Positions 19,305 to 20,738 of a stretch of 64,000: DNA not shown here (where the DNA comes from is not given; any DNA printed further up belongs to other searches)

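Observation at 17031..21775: Fom1-like CyTase-PepM, Ppd, Fe-ADH and a TagF-family transferase: a CMP-activated hydroxyethylphosphonate module that may decorate or polymerise on a glycan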

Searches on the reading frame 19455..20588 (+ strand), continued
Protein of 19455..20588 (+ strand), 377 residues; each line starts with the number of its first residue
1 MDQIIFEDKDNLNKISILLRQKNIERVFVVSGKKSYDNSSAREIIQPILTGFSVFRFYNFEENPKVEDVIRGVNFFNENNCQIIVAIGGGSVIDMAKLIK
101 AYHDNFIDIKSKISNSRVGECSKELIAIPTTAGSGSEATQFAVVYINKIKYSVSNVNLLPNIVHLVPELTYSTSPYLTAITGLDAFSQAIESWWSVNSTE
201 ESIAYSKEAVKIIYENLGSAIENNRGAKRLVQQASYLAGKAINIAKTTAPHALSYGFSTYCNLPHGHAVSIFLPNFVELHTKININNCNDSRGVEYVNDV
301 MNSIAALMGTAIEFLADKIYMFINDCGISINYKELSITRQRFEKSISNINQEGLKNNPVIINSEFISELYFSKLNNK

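Call 53: find_homologous_proteins(query=L008:11199-12383:+, max_evalue=1e-10)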
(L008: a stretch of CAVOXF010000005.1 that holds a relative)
Query L008:11199-12383:+ (394 aa): 606 proteins with E <= 1e-10 among 8000 candidates; the best 120 are listed.
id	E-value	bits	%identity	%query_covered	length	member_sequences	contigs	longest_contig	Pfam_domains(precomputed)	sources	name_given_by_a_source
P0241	1.6e-257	872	99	99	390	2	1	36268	PF04464.21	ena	-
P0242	2.5e-232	789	89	100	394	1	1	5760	-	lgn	-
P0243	2.7e-221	753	84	99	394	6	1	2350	PF04464.21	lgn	-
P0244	3.1e-204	696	80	98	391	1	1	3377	PF04464.21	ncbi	-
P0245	2.6e-192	657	74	97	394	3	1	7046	PF04464.21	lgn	-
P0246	4.1e-186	637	72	97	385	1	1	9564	PF04464.21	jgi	jgi:hypothetical protein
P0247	4.7e-180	617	69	98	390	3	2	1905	PF04464.21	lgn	-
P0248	3.4e-178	611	69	94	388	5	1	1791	PF04464.21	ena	-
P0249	7.5e-178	610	67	93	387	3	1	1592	PF04464.21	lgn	-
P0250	2.9e-177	608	67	97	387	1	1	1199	PF04464.21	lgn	-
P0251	3.1e-177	607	69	95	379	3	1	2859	PF04464.21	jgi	jgi:YidC/Oxa1 family membrane protein insertase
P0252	1.7e-176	605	68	97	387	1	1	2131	PF04464.21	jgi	jgi:YidC/Oxa1 family membrane protein insertase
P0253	2.9e-176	604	69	94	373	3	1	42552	PF04464.21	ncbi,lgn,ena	-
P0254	8.6e-176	603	68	98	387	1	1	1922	PF04464.21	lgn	-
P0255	6.3e-175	600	66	98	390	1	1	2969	PF04464.21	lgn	-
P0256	1.3e-174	599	67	94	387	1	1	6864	PF04464.21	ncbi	-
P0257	4.9e-174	597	64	99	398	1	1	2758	PF04464.21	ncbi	-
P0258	6.2e-173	593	70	94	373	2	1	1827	PF04464.21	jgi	jgi:hypothetical protein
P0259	5.5e-172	590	67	97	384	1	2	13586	PF04464.21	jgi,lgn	jgi:hypothetical protein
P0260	6.6e-168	577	63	98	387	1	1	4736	PF04464.21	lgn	-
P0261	1.2e-167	576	65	94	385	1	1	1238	PF04464.21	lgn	-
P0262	1.4e-167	576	64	97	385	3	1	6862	PF04464.21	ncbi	-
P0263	1.6e-166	572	64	98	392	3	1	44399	PF04464.21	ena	-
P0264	2.2e-163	562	62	97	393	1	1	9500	PF04464.21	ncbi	ncbi:MAG: CDP-glycerol glycerophosphotransferase family protein [Acidimicrobiia bacterium]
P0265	1.2e-161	556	65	98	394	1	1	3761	PF04464.21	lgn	-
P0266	6.2e-159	547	64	96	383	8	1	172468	PF04464.21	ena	-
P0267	9.5e-159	547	66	94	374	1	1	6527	PF04464.21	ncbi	-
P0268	7.8e-158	544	64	96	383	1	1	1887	PF04464.21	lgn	-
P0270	6.2e-154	531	62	96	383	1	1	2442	PF04464.21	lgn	-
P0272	9.2e-153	527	62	97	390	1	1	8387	PF04464.21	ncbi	ncbi:MAG: CDP-glycerol glycerophosphotransferase family protein [Acidimicrobiia bacterium]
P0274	1.1e-151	523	61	98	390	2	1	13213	PF04464.21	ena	-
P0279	1.1e-144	500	59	94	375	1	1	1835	PF04464.21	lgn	-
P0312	8.9e-119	415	50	95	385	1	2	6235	PF04464.21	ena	-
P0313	1.3e-117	411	51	90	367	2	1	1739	PF04464.21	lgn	-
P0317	4.7e-116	406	50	96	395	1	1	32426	PF04464.21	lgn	-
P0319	3.9e-115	403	48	96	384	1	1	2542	PF04464.21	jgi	jgi:YidC/Oxa1 family membrane protein insertase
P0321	2.2e-113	397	51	94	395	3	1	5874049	-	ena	-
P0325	8.8e-111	389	67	64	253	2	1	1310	PF04464.21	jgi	jgi:CDP-glycerol glycerophosphotransferase (TagB/SpsB family)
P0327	4.2e-110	387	48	98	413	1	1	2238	PF04464.21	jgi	jgi:YidC/Oxa1 family membrane protein insertase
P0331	1.9e-108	381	49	95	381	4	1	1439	PF04464.21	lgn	-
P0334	1.1e-106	375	49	93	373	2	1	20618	PF04464.21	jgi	jgi:YidC/Oxa1 family membrane protein insertase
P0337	1.3e-105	372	48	92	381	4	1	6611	PF04464.21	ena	-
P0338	2.0e-105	371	48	95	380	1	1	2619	PF04464.21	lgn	-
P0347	5.5e-103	363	47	96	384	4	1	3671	PF04464.21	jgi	jgi:hypothetical protein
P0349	7.8e-103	363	47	96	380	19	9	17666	PF04464.21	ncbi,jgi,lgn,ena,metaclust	metaclust:\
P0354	6.9e-102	359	47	95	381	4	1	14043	PF04464.21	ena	-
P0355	1.3e-101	359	46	95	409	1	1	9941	PF04464.21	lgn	-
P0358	6.9e-101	356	46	96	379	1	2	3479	PF04464.21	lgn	-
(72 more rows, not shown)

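Call 67: find_encoding_contigs(protein=P0321, flank=8000, max_places=1)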
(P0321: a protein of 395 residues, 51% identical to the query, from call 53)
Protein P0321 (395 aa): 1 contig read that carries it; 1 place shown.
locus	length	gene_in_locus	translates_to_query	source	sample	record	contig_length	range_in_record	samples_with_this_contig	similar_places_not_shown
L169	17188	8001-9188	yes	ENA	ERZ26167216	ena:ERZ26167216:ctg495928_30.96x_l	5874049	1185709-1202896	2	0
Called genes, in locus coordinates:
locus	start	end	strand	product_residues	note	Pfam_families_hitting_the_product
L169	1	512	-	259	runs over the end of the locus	PF00005:ABC_tran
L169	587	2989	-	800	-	PF04945:YHS, PF19335:HMBD, PF00122:E1-E2_ATPase, PF00702:Hydrolase, PF08282:Hydrolase_3 (faint)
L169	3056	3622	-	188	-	-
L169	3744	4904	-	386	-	PF00465:Fe-ADH, PF13685:Fe-ADH_2, PF25137:ADH_Fe_C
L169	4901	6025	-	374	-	PF02776:TPP_enzyme_N, PF02775:TPP_enzyme_C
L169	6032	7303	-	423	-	PF01467:CTP_transf_like, PF13714:PEP_mutase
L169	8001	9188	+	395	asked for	-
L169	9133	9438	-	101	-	-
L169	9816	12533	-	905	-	PF00330:Aconitase, PF00694:Aconitase_C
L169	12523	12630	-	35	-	-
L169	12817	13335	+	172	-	PF00132:Hexapep (weak), PF25087:GMPPB_C (faint), PF25084:LbH_EIF2B (weak), PF00132:Hexapep (weak), PF14602:Hexapep_2 (weak)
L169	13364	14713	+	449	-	PF13393:tRNA-synt_His, PF00587:tRNA-synt_2b, PF13393:tRNA-synt_His (weak), PF03129:HGTP_anticodon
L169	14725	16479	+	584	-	PF01336:tRNA_anti-codon, PF00152:tRNA-synt_2, PF02938:GAD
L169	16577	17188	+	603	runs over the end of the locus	PF02518:HATPase_c, PF13589:HATPase_c_3, PF01119:DNA_mis_repair, PF08676:MutL_C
